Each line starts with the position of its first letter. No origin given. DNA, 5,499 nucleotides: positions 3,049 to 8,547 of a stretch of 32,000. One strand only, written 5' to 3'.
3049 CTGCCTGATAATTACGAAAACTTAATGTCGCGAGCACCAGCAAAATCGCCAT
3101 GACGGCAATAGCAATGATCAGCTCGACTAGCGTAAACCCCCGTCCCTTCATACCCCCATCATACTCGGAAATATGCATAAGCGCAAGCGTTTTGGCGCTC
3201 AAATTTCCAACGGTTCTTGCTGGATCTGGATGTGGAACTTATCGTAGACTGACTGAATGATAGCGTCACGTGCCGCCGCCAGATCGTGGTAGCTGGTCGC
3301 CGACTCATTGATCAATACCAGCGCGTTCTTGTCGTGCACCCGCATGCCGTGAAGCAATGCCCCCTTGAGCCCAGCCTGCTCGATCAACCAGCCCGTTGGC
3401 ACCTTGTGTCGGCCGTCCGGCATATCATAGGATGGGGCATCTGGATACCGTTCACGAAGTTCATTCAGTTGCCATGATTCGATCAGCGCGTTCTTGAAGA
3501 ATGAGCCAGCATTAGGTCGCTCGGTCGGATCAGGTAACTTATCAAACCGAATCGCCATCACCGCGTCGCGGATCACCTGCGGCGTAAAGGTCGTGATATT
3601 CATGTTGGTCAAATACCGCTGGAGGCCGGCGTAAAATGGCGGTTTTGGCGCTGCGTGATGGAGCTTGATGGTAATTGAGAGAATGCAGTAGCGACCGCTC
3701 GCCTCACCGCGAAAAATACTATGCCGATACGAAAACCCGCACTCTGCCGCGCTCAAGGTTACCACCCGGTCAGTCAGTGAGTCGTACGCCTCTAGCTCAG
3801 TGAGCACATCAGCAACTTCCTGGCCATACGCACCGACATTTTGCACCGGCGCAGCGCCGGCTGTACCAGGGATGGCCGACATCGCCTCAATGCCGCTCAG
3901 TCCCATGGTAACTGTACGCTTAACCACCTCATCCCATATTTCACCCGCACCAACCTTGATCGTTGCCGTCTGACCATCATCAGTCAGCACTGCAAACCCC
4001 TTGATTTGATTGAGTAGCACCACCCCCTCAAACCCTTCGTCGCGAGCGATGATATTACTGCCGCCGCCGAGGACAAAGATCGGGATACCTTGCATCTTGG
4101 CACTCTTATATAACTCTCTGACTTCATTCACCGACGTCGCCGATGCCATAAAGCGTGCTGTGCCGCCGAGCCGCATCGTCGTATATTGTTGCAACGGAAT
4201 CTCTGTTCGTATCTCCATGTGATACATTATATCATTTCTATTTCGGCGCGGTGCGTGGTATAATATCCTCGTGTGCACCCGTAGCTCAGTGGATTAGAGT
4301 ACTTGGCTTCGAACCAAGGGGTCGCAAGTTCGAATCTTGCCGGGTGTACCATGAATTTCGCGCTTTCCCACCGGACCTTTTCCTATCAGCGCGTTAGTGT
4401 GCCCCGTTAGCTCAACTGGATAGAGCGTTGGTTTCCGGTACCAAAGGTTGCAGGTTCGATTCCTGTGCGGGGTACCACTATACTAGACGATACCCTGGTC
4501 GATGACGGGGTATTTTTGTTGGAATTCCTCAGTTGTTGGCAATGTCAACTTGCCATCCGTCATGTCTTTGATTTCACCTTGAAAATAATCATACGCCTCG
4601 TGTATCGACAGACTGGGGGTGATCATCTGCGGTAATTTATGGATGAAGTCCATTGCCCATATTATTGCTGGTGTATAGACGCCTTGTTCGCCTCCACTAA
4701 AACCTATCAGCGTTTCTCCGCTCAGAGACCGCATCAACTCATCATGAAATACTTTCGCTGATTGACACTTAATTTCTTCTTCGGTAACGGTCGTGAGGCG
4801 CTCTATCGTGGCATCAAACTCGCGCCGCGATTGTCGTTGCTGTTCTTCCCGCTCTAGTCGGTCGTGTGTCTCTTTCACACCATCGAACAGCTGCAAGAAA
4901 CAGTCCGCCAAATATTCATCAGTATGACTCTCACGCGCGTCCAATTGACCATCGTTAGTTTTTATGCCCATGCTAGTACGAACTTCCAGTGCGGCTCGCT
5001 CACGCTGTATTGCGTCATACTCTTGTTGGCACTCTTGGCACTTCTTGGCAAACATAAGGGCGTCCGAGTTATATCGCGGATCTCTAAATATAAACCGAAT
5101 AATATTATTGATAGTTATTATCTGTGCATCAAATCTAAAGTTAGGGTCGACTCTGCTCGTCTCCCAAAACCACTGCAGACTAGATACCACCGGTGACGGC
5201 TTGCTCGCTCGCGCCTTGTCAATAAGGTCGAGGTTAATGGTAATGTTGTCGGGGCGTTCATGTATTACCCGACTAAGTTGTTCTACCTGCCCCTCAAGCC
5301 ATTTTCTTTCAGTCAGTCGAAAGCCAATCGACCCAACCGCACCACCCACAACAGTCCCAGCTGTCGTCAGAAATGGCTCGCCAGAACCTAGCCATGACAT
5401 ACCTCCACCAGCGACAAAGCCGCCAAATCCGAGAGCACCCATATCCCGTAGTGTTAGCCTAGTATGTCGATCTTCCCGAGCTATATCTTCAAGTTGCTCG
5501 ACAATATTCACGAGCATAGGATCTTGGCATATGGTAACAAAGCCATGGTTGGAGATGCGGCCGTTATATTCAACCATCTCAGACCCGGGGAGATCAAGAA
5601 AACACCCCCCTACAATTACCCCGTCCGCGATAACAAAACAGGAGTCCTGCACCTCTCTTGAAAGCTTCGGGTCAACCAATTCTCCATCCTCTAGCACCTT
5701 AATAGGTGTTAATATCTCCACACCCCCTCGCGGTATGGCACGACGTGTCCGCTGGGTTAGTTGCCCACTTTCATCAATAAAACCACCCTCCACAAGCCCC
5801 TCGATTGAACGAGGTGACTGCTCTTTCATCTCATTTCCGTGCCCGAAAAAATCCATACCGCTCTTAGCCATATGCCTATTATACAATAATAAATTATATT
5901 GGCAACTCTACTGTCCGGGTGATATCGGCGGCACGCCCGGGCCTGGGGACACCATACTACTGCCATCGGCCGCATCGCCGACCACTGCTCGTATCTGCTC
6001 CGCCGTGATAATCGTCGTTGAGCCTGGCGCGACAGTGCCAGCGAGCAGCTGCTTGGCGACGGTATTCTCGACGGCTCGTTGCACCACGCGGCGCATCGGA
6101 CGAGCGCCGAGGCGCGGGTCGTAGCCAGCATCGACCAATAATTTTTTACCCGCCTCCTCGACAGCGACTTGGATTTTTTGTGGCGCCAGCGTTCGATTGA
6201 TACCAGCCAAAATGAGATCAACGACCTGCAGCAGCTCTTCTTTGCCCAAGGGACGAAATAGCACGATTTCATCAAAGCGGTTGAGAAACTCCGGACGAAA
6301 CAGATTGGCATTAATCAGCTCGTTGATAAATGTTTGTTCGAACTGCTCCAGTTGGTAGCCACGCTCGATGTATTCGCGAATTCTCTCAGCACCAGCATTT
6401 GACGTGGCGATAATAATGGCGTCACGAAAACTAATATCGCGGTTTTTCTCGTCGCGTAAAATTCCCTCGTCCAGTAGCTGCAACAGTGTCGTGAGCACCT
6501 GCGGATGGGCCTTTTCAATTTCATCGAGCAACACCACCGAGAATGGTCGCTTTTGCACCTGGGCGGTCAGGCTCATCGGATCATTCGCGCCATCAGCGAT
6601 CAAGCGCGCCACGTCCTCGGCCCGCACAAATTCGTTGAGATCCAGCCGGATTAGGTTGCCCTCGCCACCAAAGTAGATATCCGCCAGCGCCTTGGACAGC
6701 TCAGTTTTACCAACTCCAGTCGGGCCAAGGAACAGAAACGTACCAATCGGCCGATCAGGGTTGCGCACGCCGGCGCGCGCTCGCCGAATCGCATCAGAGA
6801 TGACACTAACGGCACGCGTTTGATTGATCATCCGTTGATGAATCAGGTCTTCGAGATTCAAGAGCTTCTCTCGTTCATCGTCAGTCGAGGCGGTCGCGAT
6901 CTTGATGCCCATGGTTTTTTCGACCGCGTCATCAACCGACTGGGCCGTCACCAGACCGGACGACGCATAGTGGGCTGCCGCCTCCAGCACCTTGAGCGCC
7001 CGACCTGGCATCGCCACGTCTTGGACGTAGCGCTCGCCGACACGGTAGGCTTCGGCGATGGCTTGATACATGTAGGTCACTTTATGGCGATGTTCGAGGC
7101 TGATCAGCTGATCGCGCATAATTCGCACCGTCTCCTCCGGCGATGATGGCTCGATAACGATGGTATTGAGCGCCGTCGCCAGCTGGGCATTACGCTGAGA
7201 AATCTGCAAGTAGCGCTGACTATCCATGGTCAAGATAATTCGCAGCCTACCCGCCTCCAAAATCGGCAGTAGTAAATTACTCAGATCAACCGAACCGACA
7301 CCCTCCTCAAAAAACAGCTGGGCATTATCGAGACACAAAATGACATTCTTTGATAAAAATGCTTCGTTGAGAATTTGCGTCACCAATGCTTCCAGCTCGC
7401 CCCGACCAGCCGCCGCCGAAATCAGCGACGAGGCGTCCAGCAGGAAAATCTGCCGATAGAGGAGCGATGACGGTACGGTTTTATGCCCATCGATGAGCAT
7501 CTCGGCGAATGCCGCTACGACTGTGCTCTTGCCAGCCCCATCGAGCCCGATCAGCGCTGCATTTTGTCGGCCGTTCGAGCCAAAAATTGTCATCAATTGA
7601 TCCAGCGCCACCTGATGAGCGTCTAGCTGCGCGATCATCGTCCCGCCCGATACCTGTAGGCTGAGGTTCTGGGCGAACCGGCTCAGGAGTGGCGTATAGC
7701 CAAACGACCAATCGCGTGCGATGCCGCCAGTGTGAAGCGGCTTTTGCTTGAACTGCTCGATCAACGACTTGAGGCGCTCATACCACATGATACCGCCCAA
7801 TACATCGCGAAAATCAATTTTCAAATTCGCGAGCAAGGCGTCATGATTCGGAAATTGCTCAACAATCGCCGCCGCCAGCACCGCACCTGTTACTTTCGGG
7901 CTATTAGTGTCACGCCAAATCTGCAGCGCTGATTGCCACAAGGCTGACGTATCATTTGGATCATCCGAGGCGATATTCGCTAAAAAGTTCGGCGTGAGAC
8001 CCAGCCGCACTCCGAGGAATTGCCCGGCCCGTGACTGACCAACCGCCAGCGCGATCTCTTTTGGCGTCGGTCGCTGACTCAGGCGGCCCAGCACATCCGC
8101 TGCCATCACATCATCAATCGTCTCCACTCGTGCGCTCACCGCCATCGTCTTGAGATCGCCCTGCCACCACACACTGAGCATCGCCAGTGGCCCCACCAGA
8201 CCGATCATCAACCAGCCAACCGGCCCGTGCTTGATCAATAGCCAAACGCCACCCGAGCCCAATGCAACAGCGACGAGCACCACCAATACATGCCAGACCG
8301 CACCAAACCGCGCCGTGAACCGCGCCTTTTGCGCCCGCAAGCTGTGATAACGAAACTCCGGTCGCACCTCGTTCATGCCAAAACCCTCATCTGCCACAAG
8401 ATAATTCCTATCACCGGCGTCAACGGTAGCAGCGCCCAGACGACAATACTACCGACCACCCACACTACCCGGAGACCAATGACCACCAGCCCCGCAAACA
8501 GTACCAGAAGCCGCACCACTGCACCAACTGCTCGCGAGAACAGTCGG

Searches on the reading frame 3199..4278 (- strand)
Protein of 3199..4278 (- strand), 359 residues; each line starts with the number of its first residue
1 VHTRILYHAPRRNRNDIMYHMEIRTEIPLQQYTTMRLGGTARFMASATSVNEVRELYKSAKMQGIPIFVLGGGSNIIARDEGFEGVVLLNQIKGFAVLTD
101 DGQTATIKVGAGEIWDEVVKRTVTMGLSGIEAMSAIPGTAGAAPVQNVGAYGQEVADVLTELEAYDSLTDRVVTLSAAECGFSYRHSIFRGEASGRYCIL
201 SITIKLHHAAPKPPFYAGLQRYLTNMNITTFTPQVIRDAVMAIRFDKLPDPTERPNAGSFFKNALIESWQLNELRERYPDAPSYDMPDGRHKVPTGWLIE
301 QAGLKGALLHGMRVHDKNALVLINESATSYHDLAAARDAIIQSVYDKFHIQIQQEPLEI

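Call 89: search_protein_families(library=pfam, proteins=[window:3199-4278:-], max_evalue=0.0001)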
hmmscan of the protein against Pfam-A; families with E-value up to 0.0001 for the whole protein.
window:3199-4278:- (359 aa): 2 families
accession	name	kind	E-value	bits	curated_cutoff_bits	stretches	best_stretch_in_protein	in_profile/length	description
PF01565.28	FAD_binding_4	-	8.4e-21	74.6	26.4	1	44-174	4-137/139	FAD binding domain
PF02873.21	MurB_C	-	2.7e-20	72.8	27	1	236-356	2-96/99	UDP-N-acetylenolpyruvoylglucosamine reductase, C-terminal domain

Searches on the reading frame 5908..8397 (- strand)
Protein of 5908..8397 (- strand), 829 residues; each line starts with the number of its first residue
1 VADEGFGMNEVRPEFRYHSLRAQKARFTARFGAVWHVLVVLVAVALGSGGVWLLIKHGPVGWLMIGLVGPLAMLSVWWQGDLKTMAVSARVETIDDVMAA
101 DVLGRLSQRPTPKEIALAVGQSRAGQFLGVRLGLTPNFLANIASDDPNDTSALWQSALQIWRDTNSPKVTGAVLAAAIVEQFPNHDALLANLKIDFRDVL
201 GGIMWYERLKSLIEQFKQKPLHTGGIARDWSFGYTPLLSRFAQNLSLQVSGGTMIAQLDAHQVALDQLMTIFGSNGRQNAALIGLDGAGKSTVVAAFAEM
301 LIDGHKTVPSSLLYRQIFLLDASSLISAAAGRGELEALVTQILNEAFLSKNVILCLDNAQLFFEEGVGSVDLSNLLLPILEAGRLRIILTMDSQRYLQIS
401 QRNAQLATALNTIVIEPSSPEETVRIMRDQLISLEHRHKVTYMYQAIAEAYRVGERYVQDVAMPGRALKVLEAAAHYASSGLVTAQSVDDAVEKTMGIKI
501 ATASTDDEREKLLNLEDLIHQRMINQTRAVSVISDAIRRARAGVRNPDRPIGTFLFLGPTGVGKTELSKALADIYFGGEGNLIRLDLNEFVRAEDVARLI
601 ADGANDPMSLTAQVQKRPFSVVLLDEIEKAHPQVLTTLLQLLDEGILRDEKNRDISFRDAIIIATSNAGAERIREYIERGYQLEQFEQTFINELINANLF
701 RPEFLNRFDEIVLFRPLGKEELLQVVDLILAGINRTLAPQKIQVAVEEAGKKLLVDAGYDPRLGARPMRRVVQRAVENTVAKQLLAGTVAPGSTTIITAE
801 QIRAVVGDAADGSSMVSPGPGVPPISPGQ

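Call 89: search_protein_families(library=pfam, proteins=[window:5908-8397:-], max_evalue=0.0001)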
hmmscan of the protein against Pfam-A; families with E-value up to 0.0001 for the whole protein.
window:5908-8397:- (829 aa): 8 families
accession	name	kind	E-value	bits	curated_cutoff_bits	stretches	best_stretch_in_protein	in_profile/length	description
PF07724.20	AAA_2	-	7.8e-43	146.8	27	1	549-711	1-166/166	AAA domain (Cdc48 subfamily)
PF10431.15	ClpB_D2-small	-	2.8e-21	75.8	21.9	1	717-796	1-80/81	C-terminal, D2-small domain, of ClpB protein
PF00004.35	AAA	-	1.3e-14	55.2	21.2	1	555-679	2-120/131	ATPase family associated with various cellular activities (AAA)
PF07728.20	AAA_5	-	6.9e-14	52.5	22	1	554-670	2-125/139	AAA domain (dynein-related subfamily)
PF17871.7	AAA_lid_9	-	5.2e-08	33.2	22.8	1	419-510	1-93/104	AAA lid domain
PF13401.12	AAA_22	-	5.4e-08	33.6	27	0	276-391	4-122/130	AAA domain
PF13173.12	AAA_14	-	5e-06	27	27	0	280-422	5-127/129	AAA domain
PF00005.33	ABC_tran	-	7.1e-05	23.9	25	0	278-301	12-35/137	ABC transporter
